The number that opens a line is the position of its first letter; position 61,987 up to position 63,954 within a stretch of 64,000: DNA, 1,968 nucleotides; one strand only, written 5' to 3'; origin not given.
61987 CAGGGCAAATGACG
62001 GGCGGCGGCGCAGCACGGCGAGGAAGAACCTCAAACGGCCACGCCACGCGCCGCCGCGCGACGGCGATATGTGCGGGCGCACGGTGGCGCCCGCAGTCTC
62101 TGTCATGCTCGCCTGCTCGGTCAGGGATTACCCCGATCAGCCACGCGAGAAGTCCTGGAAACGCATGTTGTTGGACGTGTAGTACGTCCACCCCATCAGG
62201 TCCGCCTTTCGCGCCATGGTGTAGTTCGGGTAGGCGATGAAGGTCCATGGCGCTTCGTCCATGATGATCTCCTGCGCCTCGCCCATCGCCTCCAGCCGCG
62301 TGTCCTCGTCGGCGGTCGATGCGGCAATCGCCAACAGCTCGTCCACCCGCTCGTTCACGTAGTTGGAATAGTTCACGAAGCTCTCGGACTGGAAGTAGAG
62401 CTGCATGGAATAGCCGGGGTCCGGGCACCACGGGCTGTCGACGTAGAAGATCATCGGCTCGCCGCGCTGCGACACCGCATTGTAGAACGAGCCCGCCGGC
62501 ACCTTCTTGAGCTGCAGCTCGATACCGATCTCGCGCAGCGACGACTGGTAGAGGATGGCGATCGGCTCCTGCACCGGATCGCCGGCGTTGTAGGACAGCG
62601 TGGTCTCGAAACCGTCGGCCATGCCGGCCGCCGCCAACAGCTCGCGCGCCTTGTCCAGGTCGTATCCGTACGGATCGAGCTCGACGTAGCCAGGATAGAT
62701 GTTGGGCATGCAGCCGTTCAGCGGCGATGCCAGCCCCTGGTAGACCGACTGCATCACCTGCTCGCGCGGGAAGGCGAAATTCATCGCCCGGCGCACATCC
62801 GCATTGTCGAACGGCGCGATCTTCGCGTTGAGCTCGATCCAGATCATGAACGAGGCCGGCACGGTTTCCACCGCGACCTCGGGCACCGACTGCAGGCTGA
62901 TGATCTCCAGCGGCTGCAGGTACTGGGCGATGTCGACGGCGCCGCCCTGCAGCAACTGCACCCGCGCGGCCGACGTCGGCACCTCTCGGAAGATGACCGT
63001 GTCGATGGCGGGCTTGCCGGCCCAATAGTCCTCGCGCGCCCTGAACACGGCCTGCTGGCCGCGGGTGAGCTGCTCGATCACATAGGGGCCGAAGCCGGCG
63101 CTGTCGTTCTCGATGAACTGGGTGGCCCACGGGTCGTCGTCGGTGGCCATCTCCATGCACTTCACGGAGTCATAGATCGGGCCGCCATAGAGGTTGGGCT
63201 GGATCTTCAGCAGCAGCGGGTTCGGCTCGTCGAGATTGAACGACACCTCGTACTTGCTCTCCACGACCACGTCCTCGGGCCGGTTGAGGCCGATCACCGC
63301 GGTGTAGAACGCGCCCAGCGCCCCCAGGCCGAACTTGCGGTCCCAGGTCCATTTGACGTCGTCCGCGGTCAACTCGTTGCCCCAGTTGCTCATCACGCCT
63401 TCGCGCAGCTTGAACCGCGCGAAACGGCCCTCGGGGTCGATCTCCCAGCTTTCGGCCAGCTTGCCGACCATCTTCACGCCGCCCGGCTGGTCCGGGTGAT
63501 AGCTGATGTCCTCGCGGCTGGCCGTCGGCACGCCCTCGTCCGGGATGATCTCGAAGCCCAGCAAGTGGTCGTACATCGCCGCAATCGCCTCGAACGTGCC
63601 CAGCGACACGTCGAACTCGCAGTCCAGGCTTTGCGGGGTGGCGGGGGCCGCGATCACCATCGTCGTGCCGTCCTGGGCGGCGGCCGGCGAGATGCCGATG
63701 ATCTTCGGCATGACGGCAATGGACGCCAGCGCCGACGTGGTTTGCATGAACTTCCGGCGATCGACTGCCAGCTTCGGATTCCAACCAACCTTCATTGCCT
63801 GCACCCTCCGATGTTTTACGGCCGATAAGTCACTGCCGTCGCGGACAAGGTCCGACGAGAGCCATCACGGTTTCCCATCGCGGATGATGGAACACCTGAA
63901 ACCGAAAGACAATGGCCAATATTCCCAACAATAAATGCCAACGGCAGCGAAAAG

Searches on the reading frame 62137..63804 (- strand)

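Call 15: search_protein_families(library=pfam, proteins=[window:62137-63804:-], max_evalue=0.001)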
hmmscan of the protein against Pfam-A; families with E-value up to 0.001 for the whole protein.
window:62137-63804:- (555 aa): 1 family
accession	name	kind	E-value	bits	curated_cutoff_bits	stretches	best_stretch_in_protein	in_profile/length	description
PF00496.27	SBP_bac_5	-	1.5e-81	274.8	32.4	1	111-474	1-364/368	Bacterial extracellular solute-binding proteins, family 5 Middle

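Call 68: search_protein_families(library=ncbifam, proteins=[window:62137-63804:-], max_evalue=0.00001)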
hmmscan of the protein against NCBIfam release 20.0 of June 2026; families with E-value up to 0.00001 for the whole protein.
window:62137-63804:- (555 aa): 10 families
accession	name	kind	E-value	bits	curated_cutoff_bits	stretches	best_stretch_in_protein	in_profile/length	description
NF045467.1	Opp4A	equivalog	6.5e-40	136.9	650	1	117-547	83-549/556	oligopeptide ABC transporter substrate-binding protein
NF011942.0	PRK15413.1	equivalog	6.4e-36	124.1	594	1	235-551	182-508/512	glutathione ABC transporter substrate-binding protein GsiB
NF045468.1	Opp5A_nikA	equivalog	9.3e-34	116.7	600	1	113-542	58-475/488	nickel ABC transporter substrate-binding protein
NF043070.1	DppA_dipep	equivalog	7.8e-33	113.8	1005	1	109-533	71-513/535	dipeptide ABC transporter periplasmic-binding protein DppA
TIGR02294.1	nickel_nikA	equivalog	4.2e-28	98.1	393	1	113-543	49-490/501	nickel ABC transporter substrate-binding protein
NF011689.0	PRK15109.1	equivalog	7.9e-26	90.8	560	1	110-550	77-534/547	ABC transporter substrate-binding protein SapA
NF047575.1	opine_bind_CntA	exception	1e-18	67.2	800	1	115-541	80-520/535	staphylopine-dependent metal ABC transporter substrate-binding lipoprotein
TIGR04028.1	SBP_KPN_01854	hypoth_equivalog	4.8e-17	61.7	468.5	1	107-518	39-472/509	TIGR04028 family ABC transporter substrate-binding protein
NF011684.0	PRK15104.1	equivalog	2.2e-14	53.1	947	1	114-518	84-503/543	oligopeptide ABC transporter substrate-binding protein OppA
NF007287.0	PRK09755.1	equivalog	6.4e-07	28.6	1098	0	115-528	79-505/535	ABC transporter substrate-binding protein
